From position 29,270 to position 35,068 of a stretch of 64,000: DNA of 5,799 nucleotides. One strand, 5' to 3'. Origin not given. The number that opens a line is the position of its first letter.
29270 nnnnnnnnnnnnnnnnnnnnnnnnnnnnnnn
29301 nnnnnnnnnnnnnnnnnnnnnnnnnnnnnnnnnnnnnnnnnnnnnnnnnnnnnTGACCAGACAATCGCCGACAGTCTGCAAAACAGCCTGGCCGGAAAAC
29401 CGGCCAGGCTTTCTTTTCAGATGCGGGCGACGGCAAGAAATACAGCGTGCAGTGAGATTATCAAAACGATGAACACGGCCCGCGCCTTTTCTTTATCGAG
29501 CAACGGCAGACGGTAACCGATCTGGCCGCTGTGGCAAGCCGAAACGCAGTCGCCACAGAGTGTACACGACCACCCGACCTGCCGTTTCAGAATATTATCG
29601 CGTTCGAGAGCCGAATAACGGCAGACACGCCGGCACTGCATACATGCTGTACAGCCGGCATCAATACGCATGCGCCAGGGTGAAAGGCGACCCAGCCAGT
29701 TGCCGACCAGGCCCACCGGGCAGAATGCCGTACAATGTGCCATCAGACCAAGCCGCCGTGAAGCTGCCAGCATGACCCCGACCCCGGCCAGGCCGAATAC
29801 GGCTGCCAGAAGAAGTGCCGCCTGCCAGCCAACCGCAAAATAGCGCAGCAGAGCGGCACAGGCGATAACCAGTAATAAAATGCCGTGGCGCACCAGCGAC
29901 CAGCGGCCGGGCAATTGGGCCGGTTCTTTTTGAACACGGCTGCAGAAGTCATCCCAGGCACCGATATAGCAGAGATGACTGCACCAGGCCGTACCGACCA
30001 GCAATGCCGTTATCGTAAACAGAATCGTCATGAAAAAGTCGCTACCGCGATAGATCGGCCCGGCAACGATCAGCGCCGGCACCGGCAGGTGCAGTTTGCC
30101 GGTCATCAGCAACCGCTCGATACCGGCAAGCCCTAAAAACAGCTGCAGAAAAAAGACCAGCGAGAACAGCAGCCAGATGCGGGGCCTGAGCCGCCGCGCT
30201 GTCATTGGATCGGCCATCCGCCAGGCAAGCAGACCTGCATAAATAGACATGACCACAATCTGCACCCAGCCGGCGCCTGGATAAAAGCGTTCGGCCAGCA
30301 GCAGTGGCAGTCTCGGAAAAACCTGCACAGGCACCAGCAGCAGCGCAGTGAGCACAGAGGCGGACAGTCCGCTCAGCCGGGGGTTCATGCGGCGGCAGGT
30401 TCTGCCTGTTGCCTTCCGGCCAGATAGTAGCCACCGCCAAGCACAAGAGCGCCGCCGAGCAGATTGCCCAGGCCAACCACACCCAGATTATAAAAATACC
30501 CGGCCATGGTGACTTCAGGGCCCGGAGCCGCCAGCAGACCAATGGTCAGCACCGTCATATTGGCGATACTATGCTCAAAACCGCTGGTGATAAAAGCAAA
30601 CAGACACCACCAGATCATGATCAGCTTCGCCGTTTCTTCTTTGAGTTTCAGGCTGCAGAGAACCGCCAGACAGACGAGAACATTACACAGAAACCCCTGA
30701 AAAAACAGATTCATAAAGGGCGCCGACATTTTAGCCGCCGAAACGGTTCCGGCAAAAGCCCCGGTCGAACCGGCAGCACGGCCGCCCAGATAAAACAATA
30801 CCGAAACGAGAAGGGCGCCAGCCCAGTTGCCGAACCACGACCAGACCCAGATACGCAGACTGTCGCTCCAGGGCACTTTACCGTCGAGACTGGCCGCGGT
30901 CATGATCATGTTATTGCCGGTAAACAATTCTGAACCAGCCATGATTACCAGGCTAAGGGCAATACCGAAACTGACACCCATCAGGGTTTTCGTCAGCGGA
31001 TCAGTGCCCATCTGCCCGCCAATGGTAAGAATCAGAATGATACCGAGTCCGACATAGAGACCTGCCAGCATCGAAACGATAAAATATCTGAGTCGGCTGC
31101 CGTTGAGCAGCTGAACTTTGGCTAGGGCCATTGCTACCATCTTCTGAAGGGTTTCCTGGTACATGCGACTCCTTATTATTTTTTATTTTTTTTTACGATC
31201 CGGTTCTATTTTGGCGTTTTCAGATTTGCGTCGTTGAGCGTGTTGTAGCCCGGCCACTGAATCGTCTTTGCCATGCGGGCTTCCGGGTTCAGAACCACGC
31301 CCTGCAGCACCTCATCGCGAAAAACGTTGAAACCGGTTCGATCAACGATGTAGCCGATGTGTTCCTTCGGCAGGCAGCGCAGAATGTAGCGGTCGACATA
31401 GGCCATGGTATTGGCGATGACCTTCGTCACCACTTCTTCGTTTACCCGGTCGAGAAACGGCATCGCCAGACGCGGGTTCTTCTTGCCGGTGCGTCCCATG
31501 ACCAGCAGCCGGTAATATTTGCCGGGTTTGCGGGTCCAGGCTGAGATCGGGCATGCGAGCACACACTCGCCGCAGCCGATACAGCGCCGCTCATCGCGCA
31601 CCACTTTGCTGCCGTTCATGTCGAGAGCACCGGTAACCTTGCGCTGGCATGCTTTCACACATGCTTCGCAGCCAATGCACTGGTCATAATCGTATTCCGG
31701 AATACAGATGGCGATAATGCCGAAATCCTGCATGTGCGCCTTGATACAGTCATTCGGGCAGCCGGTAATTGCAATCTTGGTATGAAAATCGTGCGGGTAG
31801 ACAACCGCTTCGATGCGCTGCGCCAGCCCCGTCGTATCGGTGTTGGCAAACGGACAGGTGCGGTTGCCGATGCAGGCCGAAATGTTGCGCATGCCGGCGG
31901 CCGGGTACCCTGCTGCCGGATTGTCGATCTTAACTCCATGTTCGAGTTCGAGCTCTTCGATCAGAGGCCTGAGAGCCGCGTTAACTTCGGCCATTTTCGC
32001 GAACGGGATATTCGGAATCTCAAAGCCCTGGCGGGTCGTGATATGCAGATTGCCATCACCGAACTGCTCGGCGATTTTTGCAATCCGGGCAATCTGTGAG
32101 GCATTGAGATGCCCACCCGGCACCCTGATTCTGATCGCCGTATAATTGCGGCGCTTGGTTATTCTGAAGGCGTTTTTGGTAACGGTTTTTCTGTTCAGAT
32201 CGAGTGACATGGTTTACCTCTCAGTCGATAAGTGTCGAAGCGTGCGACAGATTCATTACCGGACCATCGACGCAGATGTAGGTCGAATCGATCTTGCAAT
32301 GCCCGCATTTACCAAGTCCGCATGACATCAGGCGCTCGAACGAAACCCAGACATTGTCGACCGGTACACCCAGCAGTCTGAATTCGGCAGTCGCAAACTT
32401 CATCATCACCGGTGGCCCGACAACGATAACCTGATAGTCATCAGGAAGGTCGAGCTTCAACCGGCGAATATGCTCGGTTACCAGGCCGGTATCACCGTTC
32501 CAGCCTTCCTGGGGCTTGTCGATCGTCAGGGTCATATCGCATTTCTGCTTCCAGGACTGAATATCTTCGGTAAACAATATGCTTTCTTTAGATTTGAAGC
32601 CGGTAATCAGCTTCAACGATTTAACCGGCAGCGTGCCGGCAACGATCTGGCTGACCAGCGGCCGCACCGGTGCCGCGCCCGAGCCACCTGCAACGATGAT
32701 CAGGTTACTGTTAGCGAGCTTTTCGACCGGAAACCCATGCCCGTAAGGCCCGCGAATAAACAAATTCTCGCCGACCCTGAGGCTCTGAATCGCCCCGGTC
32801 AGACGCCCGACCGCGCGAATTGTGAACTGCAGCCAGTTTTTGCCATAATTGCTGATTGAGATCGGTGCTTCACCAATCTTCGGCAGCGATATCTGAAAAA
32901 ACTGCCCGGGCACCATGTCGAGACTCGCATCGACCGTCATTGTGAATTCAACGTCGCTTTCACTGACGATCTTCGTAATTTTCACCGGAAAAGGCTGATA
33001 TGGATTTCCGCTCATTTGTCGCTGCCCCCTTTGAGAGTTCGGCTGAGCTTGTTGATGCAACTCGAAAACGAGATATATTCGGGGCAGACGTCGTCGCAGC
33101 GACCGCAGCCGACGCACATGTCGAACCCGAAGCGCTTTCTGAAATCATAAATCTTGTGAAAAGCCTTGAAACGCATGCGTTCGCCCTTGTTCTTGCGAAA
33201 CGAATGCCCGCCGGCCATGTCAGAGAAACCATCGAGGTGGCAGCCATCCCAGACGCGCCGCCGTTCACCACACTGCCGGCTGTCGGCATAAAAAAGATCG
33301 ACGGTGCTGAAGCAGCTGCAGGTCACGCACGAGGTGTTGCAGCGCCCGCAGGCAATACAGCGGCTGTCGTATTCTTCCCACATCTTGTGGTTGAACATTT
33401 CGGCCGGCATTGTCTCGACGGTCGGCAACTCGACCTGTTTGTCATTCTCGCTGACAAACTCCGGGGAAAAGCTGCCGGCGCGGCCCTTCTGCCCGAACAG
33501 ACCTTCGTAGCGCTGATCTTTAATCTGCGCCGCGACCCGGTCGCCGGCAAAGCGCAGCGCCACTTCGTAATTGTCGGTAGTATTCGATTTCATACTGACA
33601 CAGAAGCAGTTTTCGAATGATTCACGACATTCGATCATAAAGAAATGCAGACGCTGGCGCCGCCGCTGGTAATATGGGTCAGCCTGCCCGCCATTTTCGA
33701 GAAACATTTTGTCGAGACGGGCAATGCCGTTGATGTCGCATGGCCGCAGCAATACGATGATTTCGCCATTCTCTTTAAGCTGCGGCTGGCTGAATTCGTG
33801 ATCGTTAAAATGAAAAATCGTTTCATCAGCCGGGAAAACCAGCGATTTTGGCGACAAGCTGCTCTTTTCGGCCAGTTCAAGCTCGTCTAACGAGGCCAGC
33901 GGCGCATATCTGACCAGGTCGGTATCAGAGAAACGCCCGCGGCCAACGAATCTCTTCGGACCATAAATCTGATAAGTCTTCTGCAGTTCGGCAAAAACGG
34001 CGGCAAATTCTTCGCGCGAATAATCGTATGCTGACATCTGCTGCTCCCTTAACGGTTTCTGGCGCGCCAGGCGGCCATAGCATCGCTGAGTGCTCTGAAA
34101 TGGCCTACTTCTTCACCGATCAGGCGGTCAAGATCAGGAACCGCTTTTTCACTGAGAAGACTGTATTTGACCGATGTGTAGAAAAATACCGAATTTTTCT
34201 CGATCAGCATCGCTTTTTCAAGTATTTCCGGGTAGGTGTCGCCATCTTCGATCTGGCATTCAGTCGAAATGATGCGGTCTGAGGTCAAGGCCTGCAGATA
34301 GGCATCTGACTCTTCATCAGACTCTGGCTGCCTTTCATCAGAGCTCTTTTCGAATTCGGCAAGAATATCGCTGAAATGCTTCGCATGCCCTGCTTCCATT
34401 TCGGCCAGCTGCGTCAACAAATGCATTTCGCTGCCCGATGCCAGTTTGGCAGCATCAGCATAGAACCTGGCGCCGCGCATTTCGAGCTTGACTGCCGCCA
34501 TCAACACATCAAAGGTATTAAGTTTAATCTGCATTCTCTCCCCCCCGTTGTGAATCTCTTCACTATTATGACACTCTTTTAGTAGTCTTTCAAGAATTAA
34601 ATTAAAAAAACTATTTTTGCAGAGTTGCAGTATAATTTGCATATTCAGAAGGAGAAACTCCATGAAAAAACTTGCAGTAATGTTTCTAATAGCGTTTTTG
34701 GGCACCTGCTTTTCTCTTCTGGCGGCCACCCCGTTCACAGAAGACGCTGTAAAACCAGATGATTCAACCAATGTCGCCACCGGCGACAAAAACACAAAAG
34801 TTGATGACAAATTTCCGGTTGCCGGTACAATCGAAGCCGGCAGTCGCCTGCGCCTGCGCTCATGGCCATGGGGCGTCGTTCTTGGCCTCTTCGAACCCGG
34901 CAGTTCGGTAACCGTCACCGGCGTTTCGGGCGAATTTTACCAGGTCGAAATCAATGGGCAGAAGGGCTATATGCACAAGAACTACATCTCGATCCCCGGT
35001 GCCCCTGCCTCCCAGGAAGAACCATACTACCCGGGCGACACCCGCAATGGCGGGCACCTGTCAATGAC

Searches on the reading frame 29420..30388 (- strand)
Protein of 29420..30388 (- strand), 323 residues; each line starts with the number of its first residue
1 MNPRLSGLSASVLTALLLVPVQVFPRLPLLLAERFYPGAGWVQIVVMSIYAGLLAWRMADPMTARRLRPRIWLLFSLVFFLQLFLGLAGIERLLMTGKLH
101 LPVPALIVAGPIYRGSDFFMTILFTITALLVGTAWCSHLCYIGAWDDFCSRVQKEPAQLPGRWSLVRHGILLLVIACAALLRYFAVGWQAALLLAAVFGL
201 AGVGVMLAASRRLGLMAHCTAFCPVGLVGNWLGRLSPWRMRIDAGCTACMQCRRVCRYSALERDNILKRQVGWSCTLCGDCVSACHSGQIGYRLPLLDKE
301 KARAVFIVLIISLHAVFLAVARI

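Call 54: search_protein_families(library=pfam, proteins=[window:29420-30388:-], max_evalue=0.001)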
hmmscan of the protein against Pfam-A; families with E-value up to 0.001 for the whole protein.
window:29420-30388:- (323 aa): 4 families
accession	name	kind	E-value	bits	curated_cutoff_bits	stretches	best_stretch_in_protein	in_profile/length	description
PF13187.11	Fer4_9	-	2.3e-06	28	27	1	246-288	2-50/52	4Fe-4S dicluster domain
PF12801.12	Fer4_5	-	1.3e-05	25.4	22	1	119-151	7-39/48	4Fe-4S binding domain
PF13237.11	Fer4_10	-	0.00016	22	25.5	1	243-285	6-52/53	4Fe-4S dicluster domain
PF12838.12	Fer4_7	-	0.00027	21.8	27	0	246-288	2-51/52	4Fe-4S dicluster domain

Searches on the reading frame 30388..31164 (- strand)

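Call 54: search_protein_families(library=pfam, proteins=[window:30388-31164:-], max_evalue=0.001)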
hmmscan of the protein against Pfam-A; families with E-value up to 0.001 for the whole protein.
window:30388-31164:- (259 aa): 1 family
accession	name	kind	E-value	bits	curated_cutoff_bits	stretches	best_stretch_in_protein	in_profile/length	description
PF01226.23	Form_Nir_trans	-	9.1e-67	225.4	34.6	1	4-247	1-239/240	Formate/nitrite transporter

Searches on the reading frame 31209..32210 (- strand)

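Call 54: search_protein_families(library=pfam, proteins=[window:31209-32210:-], max_evalue=0.001)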
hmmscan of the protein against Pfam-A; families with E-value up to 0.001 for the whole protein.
window:31209-32210:- (334 aa): 13 families
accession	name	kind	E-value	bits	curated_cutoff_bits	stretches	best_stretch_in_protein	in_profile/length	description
PF01077.27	NIR_SIR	-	9.2e-25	87.4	27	1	105-301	3-150/158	Nitrite and sulphite reductase 4Fe-4S domain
PF03460.22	NIR_SIR_ferr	-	1.4e-19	70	24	1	22-81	8-67/69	Nitrite/Sulfite reductase ferredoxin-like half domain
PF00037.32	Fer4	-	2e-11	43.6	21.1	2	204-224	2-22/24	4Fe-4S binding domain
PF13237.11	Fer4_10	-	6.1e-10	39.3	25.5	1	172-221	3-53/53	4Fe-4S dicluster domain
PF14697.11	Fer4_21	-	2.2e-09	37.7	35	1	174-222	4-53/59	4Fe-4S dicluster domain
PF12837.12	Fer4_6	-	2.5e-09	37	25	2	202-224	1-23/24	4Fe-4S binding domain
PF12838.12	Fer4_7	-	1.1e-08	35.9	27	1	177-223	1-51/52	4Fe-4S dicluster domain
PF12797.12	Fer4_2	-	1.4e-08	34.6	24.5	1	202-221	2-21/22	4Fe-4S binding domain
PF13187.11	Fer4_9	-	3.1e-08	34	27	1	177-222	1-49/52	4Fe-4S dicluster domain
PF13534.11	Fer4_17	-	5.1e-05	24.2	22.2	0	209-238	1-31/61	4Fe-4S dicluster domain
PF13459.11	Fer4_15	-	5.5e-05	24.2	22.4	0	173-189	3-19/66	4Fe-4S single cluster domain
PF12800.12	Fer4_4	-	0.00027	21.5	24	1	209-221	3-15/17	4Fe-4S binding domain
PF13183.11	Fer4_8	-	0.00073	20.5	27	0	209-239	4-35/68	4Fe-4S dicluster domain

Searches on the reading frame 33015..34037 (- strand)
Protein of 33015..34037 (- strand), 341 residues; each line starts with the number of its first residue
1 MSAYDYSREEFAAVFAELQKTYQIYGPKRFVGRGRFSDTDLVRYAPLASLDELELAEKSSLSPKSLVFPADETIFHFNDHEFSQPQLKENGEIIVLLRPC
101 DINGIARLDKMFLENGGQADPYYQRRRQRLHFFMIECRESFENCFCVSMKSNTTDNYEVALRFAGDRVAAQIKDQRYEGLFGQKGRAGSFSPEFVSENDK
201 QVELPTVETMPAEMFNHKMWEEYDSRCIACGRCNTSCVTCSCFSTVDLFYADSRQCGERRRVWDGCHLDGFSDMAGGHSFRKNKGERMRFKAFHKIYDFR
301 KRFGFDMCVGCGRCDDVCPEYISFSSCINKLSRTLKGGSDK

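Call 54: search_protein_families(library=pfam, proteins=[window:33015-34037:-], max_evalue=0.001)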
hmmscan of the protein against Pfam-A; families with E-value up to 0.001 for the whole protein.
window:33015-34037:- (341 aa): 8 families
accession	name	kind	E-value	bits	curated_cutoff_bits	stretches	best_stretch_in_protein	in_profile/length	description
PF17179.9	Fer4_22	-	2.8e-30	105.5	27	1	226-322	1-95/95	4Fe-4S dicluster domain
PF12797.12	Fer4_2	-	1.2e-05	25.4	24.5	0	305-320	7-22/22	4Fe-4S binding domain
PF13187.11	Fer4_9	-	3.1e-05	24.3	27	0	285-320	23-49/52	4Fe-4S dicluster domain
PF12838.12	Fer4_7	-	7e-05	23.6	27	1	226-320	1-50/52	4Fe-4S dicluster domain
PF25160.1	LdpA_Fe-S-bd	-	8.7e-05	22.7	27.6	0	306-320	26-40/49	LdpA Fe-S cluster-binding domain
PF13183.11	Fer4_8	-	0.00026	21.9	27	1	225-320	3-66/68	4Fe-4S dicluster domain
PF14697.11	Fer4_21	-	0.00038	21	35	0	306-322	39-57/59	4Fe-4S dicluster domain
PF13237.11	Fer4_10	-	0.00044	20.6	25.5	0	305-320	6-21/53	4Fe-4S dicluster domain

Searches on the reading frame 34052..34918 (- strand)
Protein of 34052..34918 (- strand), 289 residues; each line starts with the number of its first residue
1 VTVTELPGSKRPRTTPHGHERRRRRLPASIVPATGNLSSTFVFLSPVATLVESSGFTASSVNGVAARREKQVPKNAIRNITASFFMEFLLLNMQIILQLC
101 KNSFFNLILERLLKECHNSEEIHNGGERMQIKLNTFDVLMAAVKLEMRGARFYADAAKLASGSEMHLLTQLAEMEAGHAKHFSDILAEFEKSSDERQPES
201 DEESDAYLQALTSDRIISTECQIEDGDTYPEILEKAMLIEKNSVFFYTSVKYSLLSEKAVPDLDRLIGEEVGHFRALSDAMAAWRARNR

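Call 54: search_protein_families(library=pfam, proteins=[window:34052-34918:-], max_evalue=0.001)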
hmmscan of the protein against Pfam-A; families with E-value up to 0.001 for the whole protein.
window:34052-34918:- (289 aa): 1 family
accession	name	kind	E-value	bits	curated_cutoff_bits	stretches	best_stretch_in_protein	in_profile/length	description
PF02915.23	Rubrerythrin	-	1.1e-06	29.5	22.8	1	137-278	1-134/137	Rubrerythrin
